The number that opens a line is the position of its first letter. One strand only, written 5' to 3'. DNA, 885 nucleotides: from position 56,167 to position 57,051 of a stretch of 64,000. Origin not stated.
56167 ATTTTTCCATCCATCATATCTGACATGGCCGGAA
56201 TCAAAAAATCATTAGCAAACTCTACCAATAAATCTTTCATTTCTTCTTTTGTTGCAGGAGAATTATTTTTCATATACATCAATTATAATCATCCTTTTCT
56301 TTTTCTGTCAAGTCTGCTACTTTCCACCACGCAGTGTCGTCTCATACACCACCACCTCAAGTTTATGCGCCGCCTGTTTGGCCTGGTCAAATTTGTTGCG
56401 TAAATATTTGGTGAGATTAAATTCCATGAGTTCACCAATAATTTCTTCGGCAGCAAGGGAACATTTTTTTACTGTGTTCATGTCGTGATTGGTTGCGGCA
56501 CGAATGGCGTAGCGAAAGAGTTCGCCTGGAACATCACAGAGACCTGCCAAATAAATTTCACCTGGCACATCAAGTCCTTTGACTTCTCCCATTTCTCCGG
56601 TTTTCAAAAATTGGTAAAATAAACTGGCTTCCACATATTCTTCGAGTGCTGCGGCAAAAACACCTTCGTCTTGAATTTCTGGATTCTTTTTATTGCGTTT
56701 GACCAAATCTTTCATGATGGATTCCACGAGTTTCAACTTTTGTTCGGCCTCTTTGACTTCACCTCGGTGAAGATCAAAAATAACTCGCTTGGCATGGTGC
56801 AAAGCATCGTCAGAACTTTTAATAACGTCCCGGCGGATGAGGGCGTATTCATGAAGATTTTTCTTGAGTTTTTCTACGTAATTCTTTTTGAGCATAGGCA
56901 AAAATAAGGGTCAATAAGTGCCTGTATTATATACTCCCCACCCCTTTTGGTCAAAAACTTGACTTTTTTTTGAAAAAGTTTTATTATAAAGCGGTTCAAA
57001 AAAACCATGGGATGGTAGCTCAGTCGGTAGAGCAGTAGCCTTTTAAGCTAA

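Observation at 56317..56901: Bacterial translin-family homologue next to a tRNA gene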

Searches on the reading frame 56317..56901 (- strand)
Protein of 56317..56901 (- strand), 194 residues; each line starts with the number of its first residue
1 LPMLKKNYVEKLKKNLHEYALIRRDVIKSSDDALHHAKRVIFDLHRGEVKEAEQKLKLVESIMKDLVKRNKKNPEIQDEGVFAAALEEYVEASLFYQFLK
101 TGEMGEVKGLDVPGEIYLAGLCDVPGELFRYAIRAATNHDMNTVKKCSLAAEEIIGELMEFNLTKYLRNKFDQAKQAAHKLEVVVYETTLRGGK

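Call 4: search_protein_families(library=pfam, proteins=[window:56317-56901:-], max_evalue=1)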
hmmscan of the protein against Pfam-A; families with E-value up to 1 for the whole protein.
window:56317-56901:- (194 aa): 2 families
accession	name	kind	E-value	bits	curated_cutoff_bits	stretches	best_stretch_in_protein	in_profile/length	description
PF01997.21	Translin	-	3.1e-19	70.2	25.9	1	23-192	3-205/205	Translin family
PF02255.21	PTS_IIA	-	0.27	11.8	27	0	32-97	19-84/94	PTS system, Lactose/Cellobiose specific IIA subunit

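Call 5: search_solved_structures(query=window:56317-56901:-, max_evalue=1, show_alignments=4)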
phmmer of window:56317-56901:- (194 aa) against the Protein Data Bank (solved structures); distinct sequences matched with E-value up to 1: 17.
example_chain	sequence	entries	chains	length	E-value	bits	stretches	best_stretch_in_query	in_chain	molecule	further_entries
3zc1_A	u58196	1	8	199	1.2e-12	51.4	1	9-175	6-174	AFTRAX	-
3zc0_A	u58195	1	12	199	1.5e-11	47.8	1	9-175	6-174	AFTRAX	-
5jr9_A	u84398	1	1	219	9.6e-10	41.9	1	12-186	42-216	NEQ131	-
5jr9_B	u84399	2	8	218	1.2e-09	41.7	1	12-185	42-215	NEQ131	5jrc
5jr9_C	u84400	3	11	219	1.2e-09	41.6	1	12-185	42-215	NEQ131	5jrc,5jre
3riu_C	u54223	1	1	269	3.5e-05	27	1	116-194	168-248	Translin associated factor X, isoform B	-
3pja_J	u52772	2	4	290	7.9e-05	25.9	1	115-193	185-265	Translin-associated protein X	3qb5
3axj_B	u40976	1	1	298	0.0001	25.5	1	116-194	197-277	Translin associated factor X, isoform B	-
2qrx_A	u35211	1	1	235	0.00016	24.9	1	80-192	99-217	GM27569p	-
2qva_A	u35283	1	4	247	0.00018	24.7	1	79-192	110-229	GM27569p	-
3axj_A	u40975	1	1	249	0.0003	24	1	78-192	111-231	GM27569p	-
3riu_A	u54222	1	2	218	0.0003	24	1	78-192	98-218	Translin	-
4dg7_A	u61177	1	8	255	0.00031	23.9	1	78-192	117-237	GM27569p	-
3pja_A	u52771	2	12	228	0.0013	21.9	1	103-192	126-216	Translin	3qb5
1j1j_A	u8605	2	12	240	0.0015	21.8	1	103-192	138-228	Translin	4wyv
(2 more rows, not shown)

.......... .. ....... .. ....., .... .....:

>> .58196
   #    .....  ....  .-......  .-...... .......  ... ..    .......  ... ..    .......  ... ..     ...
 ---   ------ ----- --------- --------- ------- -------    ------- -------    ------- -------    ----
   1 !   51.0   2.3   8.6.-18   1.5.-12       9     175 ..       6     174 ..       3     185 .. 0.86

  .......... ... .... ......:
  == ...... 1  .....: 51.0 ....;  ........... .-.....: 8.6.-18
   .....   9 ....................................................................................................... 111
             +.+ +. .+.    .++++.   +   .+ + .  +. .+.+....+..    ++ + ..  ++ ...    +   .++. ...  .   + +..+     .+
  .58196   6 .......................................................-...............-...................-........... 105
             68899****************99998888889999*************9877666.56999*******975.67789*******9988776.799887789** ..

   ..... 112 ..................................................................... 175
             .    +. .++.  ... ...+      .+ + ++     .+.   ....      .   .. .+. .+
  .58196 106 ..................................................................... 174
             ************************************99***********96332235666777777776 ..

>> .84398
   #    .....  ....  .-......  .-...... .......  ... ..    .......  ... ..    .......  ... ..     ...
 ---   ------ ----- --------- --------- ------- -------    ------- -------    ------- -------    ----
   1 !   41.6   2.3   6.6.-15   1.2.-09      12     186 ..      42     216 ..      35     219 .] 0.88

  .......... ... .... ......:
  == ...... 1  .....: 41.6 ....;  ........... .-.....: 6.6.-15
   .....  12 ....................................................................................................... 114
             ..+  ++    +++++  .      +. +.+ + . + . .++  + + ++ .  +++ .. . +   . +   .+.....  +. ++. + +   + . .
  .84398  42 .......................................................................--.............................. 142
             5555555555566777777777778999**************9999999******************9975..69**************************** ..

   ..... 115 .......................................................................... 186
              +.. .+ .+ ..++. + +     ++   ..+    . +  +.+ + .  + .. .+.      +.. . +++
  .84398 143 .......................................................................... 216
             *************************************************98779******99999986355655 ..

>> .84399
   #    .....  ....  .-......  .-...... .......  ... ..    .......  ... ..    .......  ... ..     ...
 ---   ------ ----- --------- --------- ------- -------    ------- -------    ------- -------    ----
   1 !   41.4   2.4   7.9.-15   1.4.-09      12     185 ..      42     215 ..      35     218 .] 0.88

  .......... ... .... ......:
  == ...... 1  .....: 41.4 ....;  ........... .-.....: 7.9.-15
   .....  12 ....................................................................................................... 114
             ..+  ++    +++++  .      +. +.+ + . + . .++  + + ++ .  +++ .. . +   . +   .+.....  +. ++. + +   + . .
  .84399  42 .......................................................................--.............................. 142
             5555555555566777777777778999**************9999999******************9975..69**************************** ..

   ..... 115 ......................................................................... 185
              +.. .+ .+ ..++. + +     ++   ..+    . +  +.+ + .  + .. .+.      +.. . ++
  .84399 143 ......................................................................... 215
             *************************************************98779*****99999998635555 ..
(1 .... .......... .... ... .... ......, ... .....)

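Call 7: search_protein_families(library=ncbifam, proteins=[window:56317-56901:-], max_evalue=1)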
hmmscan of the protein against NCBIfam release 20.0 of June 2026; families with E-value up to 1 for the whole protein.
window:56317-56901:- (194 aa): 6 families
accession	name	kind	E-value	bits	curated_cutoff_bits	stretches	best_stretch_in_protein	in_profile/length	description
NF011161.0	PRK14562.1-6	equivalog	6.2e-29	100.7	228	1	6-181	15-193/218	haloacid dehalogenase superfamily protein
NF011157.0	PRK14562.1-2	equivalog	2.5e-24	86.1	238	1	7-191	3-187/191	haloacid dehalogenase superfamily protein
NF011160.0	PRK14562.1-5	equivalog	1e-14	54.5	291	1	9-145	8-144/213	haloacid dehalogenase superfamily protein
NF011158.0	PRK14562.1-3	equivalog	6.8e-13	48.8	359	1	9-176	6-181/210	haloacid dehalogenase superfamily protein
NF011159.0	PRK14562.1-4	equivalog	1.9e-10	40.7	269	1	11-172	7-167/198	haloacid dehalogenase superfamily protein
NF011156.0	PRK14562.1-1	equivalog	2.2e-10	40.9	308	1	6-174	10-177/200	haloacid dehalogenase superfamily protein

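Call 8: find_homologous_proteins(query=window:56317-56901:-, max_evalue=0.001)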
Query window:56317-56901:- (194 aa): 648 proteins with E <= 0.001 among 777 candidates; the best 120 are listed.
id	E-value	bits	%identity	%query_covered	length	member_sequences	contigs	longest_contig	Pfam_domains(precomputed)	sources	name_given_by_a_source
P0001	2.5e-119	414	100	99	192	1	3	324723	PF01997.22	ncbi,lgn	-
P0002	1.4e-116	405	96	99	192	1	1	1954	PF01997.22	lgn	-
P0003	5.2e-116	403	96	99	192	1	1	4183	PF01997.22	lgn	-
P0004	3.6e-115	400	95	99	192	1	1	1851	PF01997.22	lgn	-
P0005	1.6e-114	398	95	99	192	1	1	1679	PF01997.22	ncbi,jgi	jgi:translin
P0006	7.6e-112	389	93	99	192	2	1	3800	PF01997.22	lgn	-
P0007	6.8e-111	386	92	99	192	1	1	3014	PF01997.22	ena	-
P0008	3.9e-110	384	92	99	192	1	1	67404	PF01997.22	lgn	-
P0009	4.3e-109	380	90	99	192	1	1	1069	PF01997.22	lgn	-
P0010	5.1e-109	380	91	99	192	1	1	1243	PF01997.22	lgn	-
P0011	3.8e-108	377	90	99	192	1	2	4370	PF01997.22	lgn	-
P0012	8.0e-108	376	90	99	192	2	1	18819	PF01997.22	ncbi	-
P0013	1.1e-106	372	89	99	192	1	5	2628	PF01997.22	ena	-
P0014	1.4e-106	372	90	97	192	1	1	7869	PF01997.22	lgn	-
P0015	2.0e-104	365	86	99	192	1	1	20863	PF01997.22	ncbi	-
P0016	1.3e-100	353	84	98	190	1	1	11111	PF01997.22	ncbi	-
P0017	2.4e-100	352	84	99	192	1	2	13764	PF01997.22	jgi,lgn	-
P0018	2.5e-95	335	81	97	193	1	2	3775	PF01997.22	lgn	-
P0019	9.9e-95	334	81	98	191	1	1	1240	PF01997.22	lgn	-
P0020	1.3e-93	330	81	97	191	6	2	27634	PF01997.22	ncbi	-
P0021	5.1e-93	328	80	97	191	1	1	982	PF01997.22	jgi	-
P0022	5.4e-93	328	79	99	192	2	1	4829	PF01997.22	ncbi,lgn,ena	-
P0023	1.1e-91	324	77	99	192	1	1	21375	PF01997.22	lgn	-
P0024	1.7e-90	320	77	97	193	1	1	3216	PF01997.22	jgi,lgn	jgi:translin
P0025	5.4e-90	318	77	97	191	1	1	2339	PF01997.22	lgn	-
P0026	9.6e-90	317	77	97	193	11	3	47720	PF01997.22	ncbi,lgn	-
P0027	6.5e-89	315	75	97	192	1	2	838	PF01997.22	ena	-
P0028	1.6e-87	310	76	97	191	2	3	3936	PF01997.22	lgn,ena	-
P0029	5.5e-87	308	80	92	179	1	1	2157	PF01997.22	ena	-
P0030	1.5e-72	261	64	98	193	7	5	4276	PF01997.22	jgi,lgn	jgi:translin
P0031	9.2e-72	259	62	99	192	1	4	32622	PF01997.22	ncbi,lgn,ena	-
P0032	2.3e-71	257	66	97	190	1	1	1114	PF01997.22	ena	-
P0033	4.5e-71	256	64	97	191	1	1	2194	PF01997.22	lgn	-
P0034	7.4e-71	256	64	100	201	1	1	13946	PF01997.22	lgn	-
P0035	1.1e-70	255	64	98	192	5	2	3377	PF01997.22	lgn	-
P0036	1.7e-70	255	62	100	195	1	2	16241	PF01997.22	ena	-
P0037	5.9e-70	253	63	98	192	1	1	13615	PF01997.22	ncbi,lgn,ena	-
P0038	1.1e-69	252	62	98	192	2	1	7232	PF01997.22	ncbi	-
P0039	1.4e-69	252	64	97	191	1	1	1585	PF01997.22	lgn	-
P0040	2.1e-69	251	62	97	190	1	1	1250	PF01997.22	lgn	-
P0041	3.0e-69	250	61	98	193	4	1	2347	PF01997.22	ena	-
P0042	4.2e-69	250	64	97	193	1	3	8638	PF01997.22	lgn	-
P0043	4.2e-69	250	62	97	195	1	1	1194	PF01997.22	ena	-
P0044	5.0e-69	250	62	98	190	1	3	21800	PF01997.22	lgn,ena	-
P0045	5.4e-69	250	62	98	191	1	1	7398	PF01997.22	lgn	-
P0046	6.5e-69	249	63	99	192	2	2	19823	PF01997.22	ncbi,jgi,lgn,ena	-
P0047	7.3e-69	249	62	97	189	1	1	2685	PF01997.22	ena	-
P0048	8.4e-69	249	64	97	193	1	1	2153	PF01997.22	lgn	-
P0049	9.1e-69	249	61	97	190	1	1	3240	PF01997.22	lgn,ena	-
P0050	1.0e-68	249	62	98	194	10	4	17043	PF01997.22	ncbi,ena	-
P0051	1.5e-68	248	63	97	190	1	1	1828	PF01997.22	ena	-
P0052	1.7e-68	248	59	98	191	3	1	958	PF02255.22,PF01997.22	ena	-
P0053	3.7e-68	247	62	97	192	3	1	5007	PF01997.22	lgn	-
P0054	4.7e-68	247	63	97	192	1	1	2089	PF01997.22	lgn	-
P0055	6.3e-68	246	60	97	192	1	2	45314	PF01997.22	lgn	-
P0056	7.6e-68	246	62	98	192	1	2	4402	PF01997.22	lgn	-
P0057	7.7e-68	246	62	98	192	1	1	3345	PF01997.22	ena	-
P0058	1.1e-67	245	62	97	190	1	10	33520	PF01997.22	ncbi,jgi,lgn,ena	-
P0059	1.1e-67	245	61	97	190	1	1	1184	PF01997.22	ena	-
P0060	1.2e-67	245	61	98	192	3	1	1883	PF01997.22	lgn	-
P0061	1.3e-67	245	62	97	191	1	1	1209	PF01997.22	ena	-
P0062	1.3e-67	245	60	97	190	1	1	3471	PF01997.22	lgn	-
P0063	1.8e-67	245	60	98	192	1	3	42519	PF01997.22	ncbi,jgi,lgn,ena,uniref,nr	ncbi:MAG: hypothetical protein COX81_03865 [Candidatus Magasanikbacteria bacterium CG_4_10_14_0_2_um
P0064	1.8e-67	245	61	97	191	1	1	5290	PF01997.22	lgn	-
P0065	2.8e-67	244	61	97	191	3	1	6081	PF01997.22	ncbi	ncbi:MAG: hypothetical protein ABIJ23_01050 [Candidatus Magasanikbacteria bacterium]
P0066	2.9e-67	244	62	94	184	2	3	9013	PF01997.22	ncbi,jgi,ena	-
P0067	3.1e-67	244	59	98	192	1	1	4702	PF01997.22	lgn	-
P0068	3.6e-67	244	62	97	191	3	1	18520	PF01997.22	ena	-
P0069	3.8e-67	244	62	97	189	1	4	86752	PF01997.22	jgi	-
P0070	4.1e-67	244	63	94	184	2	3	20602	PF01997.22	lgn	-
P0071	5.3e-67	243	61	97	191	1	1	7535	PF01997.22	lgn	-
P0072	5.6e-67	243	62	97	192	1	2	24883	PF01997.22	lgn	-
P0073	5.8e-67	243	60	97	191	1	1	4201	PF01997.22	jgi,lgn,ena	-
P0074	5.8e-67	243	63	98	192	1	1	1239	PF01997.22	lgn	-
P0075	6.6e-67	243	63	97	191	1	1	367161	PF01997.22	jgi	jgi:predicted translin family RNA/ssDNA-binding protein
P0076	6.6e-67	243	63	97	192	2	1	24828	PF01997.22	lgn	-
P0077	6.6e-67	243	59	99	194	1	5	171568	PF01997.22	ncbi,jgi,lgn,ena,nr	ncbi:MAG TPA: hypothetical protein DEB09_03800 [Candidatus Magasanikbacteria bacterium]|nr:hypotheti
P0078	7.5e-67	243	60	97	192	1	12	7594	PF01997.22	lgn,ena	-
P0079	8.3e-67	243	58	98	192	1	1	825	PF01997.22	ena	-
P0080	9.2e-67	242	62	97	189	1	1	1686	PF01997.22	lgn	-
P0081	1.3e-66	242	59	97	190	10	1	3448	PF01997.22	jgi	-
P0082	1.4e-66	242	62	97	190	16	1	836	PF01997.22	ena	-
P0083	1.8e-66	241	61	97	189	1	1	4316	PF01997.22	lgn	-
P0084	1.9e-66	241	59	99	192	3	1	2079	PF01997.22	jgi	-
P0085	1.9e-66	241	62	97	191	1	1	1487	PF01997.22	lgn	-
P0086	2.1e-66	241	59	97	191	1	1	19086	PF01997.22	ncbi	-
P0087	2.2e-66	241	61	97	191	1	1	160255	PF01997.22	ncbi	-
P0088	2.5e-66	241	61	98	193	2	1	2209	PF01997.22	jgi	-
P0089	2.7e-66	241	60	97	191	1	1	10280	PF01997.22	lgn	-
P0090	2.9e-66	241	59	98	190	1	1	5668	PF01997.22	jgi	-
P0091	3.0e-66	241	61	97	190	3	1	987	PF01997.22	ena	-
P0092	3.0e-66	241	59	97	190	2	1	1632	PF01997.22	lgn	-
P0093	3.0e-66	241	58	97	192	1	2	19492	PF01997.22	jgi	-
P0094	3.1e-66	241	61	97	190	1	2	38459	PF01997.22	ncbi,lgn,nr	ncbi:MAG: hypothetical protein HZC26_01595 [Candidatus Magasanikbacteria bacterium]|nr:hypothetical 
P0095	3.4e-66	241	60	99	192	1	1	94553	PF01997.22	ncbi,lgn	-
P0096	3.8e-66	240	62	98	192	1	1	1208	PF01997.22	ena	-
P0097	3.8e-66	240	59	98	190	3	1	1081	PF01997.22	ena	-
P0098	4.0e-66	240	61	98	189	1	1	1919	PF01997.22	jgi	-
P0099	4.1e-66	240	61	97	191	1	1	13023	PF01997.22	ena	-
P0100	4.1e-66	240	60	97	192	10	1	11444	PF01997.22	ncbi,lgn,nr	ncbi:MAG: hypothetical protein PHQ18_05205 [Patescibacteria group bacterium]|nr:hypothetical protein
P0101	4.3e-66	240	61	97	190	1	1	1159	PF01997.22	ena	-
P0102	4.7e-66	240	61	99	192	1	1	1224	PF01997.22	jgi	-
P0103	4.8e-66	240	62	97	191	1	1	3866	PF01997.22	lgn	-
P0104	4.9e-66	240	60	98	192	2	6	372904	PF01997.22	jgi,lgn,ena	jgi:predicted translin family RNA/ssDNA-binding protein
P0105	5.6e-66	240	61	97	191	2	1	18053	PF01997.22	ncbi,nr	ncbi:hypothetical protein KJ785_03545 [Patescibacteria group bacterium]|nr:hypothetical protein [Pat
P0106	5.7e-66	240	62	98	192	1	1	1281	PF01997.22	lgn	-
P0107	7.3e-66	239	59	97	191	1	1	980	PF01997.22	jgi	jgi:predicted translin family RNA/ssDNA-binding protein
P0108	7.4e-66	239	58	98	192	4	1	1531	PF01997.22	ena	-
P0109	1.0e-65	239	63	91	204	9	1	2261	PF01997.22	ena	-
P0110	1.0e-65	239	60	97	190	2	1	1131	PF01997.22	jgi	jgi:predicted translin family RNA/ssDNA-binding protein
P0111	1.0e-65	239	61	97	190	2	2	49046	PF02255.22,PF01997.22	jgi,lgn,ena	-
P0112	1.1e-65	239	60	97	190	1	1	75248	PF01997.22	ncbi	ncbi:MAG: hypothetical protein ABII02_03740 [Candidatus Magasanikbacteria bacterium]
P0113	1.2e-65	239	60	97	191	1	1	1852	PF01997.22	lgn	-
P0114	1.3e-65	239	61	97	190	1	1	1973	PF01997.22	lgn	-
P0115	1.3e-65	239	60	98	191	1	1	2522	PF01997.22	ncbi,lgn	-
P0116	1.4e-65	239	60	97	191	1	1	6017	PF01997.22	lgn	-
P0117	2.3e-65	238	61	97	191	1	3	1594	PF01997.22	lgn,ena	-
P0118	2.8e-65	238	58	97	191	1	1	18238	PF01997.22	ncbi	-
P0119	3.0e-65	237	58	97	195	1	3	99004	PF01997.22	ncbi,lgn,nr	ncbi:hypothetical protein KKG22_00490 [Patescibacteria group bacterium]|nr:hypothetical protein [Pat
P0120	3.2e-65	237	58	99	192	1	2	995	PF01997.22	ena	-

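Call 15: find_related_loci(query=window:56317-56901:-, collection=genome_contigs, flank=6000)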
Query window:56317-56901:- (194 aa) in genome_contigs; peptide patterns used: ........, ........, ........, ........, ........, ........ (x = any residue, [..] = any of these).
186 stretches matched a pattern; 30 encode a relative of the query (tblastn E <= 1e-3); 30 distinct loci.
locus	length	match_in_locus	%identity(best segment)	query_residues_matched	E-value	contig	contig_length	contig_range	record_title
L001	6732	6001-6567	81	3-191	9e-99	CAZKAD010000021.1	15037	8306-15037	MAG TPA_asm: uncultured Gammaproteobacteria bacterium isolate SRP219642_co6_366 genome assembly, contig: NODE_3533_lengt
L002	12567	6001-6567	77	3-191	9e-98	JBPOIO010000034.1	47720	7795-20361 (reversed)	MAG: Candidatus Magasanikiibacteriota bacterium isolate MAG_292 c_000000559148, whole genome shotgun sequence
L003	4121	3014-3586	76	1-191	2e-97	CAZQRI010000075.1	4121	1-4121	MAG TPA_asm: uncultured Gammaproteobacteria bacterium isolate SRP298887_co1_343 genome assembly, contig: NODE_29145_leng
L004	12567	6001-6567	63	3-191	5e-78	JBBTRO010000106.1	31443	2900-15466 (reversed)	MAG: Patescibacteria group bacterium isolate H52-bin091_1 H52_bin091_1_000000000106, whole genome shotgun sequence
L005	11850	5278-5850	59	1-191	4e-75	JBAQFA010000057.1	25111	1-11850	MAG: Candidatus Magasanikiibacteriota bacterium isolate MFD12003_ilm_asm_bin64 k127_142250, whole genome shotgun sequenc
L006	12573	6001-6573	59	1-191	4e-75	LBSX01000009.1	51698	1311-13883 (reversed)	MAG: Candidatus Magasanikbacteria bacterium GW2011_GWC2_37_14 US42_C0009, whole genome shotgun sequence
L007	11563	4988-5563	59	1-192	2e-74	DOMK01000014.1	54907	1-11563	MAG TPA_asm: Candidatus Magasanikbacteria bacterium isolate UBA11710 contig_5233, whole genome shotgun sequence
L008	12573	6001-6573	59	1-191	7e-70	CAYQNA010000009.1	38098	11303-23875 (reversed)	MAG TPA_asm: uncultured Gammaproteobacteria bacterium isolate SRP278252_co2_865 genome assembly, contig: NODE_2030_lengt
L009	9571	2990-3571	55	1-194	1e-68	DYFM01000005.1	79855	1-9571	MAG TPA_asm: Candidatus Paceibacter sp. isolate BE2011_3_41_10 Afr_mines_BE2011_125_length_79855_cov_4_394825, whole gen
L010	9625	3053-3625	58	2-192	3e-68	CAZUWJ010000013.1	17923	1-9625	MAG TPA_asm: uncultured Gammaproteobacteria bacterium isolate SRP191223_co1_387 genome assembly, contig: NODE_3051_lengt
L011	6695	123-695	59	1-191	2e-64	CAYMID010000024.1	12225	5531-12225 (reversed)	MAG TPA_asm: uncultured Gammaproteobacteria bacterium isolate SRP342105_co2_131 genome assembly, contig: NODE_5518_lengt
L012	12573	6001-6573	54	1-191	7e-63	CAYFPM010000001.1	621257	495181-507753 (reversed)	MAG TPA_asm: uncultured Gammaproteobacteria bacterium isolate ERP019367_co2_132 genome assembly, contig: NODE_4_length_6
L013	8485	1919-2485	53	3-191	9e-61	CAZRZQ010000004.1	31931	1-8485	MAG TPA_asm: uncultured Gammaproteobacteria bacterium isolate SRP062349_co1_291 genome assembly, contig: NODE_159_length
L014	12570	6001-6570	53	3-192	1e-60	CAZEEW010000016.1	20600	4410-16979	MAG TPA_asm: uncultured Gammaproteobacteria bacterium isolate SRP093185_co1_62 genome assembly, contig: NODE_1566_length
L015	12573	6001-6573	51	2-192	1e-58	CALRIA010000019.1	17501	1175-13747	MAG: Candidatus Magasanikbacteria bacterium isolate MaH-04nov19-74 genome assembly, contig: MaH-04nov19-C8283, whole gen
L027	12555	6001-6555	39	7-191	4e-36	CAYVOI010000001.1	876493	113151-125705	MAG TPA_asm: uncultured Gammaproteobacteria bacterium isolate SRP273308_co1_307 genome assembly, contig: NODE_2_length_8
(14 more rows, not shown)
